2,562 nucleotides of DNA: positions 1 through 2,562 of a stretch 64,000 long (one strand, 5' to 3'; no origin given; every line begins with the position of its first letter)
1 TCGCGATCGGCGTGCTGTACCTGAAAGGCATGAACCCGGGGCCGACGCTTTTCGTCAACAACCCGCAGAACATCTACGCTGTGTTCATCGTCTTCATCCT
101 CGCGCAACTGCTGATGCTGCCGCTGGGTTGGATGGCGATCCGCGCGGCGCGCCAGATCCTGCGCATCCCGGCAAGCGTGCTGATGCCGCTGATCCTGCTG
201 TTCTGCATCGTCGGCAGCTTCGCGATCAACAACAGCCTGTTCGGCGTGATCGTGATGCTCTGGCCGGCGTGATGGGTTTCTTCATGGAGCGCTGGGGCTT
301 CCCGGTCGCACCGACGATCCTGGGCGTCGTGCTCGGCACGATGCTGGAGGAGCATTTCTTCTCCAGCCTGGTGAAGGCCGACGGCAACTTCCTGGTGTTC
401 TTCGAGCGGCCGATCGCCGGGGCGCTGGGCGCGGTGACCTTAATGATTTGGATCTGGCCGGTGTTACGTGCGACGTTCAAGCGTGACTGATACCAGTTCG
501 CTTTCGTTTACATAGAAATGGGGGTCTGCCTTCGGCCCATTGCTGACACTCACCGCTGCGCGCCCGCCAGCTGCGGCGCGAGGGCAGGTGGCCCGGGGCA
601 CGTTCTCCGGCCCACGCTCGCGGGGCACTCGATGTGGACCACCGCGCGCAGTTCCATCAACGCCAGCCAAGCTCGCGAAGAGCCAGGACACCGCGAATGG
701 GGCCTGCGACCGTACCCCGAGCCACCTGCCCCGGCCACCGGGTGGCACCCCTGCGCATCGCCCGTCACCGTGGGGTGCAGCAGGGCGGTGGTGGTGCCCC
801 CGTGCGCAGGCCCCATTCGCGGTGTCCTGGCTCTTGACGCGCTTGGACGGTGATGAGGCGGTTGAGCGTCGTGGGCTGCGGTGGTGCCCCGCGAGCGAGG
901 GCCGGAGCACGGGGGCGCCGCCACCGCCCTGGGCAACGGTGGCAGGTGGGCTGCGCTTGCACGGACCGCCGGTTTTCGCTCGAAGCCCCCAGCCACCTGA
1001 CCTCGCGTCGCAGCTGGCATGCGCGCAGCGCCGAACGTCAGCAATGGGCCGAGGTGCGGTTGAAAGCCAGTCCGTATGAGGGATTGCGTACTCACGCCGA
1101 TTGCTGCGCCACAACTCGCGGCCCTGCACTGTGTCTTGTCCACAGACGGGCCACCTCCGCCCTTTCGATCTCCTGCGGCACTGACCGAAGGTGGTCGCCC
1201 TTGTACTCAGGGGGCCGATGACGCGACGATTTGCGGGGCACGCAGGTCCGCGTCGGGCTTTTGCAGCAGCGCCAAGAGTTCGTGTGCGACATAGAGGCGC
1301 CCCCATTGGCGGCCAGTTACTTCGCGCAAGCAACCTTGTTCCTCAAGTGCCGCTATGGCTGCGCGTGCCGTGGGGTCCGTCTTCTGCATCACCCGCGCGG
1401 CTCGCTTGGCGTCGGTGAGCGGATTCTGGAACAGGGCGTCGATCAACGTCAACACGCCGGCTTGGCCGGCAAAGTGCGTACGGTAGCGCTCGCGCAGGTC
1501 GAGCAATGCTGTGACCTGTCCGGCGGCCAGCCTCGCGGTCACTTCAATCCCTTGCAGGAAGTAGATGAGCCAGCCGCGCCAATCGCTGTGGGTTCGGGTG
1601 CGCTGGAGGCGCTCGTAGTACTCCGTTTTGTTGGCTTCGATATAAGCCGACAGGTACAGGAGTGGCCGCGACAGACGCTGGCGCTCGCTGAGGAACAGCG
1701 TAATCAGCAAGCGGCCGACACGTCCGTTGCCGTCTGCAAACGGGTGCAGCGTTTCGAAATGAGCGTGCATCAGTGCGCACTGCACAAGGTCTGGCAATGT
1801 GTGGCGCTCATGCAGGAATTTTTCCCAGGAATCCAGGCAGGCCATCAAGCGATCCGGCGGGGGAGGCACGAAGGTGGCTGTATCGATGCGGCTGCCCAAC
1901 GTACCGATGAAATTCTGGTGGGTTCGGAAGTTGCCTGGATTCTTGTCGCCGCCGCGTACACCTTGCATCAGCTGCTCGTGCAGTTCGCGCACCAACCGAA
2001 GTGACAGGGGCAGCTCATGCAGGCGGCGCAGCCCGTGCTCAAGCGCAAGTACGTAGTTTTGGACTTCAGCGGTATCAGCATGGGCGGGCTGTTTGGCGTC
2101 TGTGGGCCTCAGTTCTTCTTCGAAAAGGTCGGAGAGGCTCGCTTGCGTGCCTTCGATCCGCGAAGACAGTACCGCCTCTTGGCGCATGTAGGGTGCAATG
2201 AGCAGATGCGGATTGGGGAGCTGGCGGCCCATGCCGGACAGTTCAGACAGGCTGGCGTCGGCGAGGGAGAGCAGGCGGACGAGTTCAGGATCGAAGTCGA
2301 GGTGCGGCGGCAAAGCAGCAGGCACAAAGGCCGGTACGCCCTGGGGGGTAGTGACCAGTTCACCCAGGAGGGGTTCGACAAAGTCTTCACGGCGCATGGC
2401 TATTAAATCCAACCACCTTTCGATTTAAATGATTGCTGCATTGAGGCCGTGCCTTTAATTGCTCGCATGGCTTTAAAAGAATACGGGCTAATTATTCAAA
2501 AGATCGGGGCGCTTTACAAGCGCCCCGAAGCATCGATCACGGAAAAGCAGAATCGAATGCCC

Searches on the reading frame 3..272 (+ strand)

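Call 40: search_protein_families(library=pfam, proteins=[window:3-272:+], max_evalue=0.001)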
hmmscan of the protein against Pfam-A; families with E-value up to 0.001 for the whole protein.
window:3-272:+ (89 aa): 1 family
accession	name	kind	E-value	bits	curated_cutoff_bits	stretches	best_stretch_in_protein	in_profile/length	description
PF01970.21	TctA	-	1.7e-22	80.1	28.9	1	2-86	318-402/423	Tripartite tricarboxylate transporter TctA family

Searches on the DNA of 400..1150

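Call 22: search_rna_families(source=window, start=400, end=1150, threshold=evalue, max_evalue=10)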
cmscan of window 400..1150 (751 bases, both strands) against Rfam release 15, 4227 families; matches with E-value up to 10: 2.
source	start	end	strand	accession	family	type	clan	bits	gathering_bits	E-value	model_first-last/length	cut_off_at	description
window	756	839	-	RF00490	S-element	Cis-reg;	-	16.8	47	5.9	1-67/67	no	S-element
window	581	620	-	RF04292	mir-379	Gene; miRNA;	CL00149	16.1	56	1.8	1-64/64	no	mir-379 microRNA precursor family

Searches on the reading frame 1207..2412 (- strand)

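Call 40: search_protein_families(library=pfam, proteins=[window:1207-2412:-], max_evalue=0.001)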
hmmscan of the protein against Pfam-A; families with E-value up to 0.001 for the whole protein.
window:1207-2412:- (401 aa): 3 families
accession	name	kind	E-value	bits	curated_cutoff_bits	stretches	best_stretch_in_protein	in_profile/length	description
PF13784.11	Fic_N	-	1.2e-26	93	26.7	1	46-128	2-81/82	Fic/DOC family N-terminal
PF02661.23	Fic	-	8.6e-21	75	24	1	135-241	1-93/93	Fic/DOC family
PF07756.17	DUF1612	-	9.1e-05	23.1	30.1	1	193-306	13-118/127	Protein of unknown function (DUF1612)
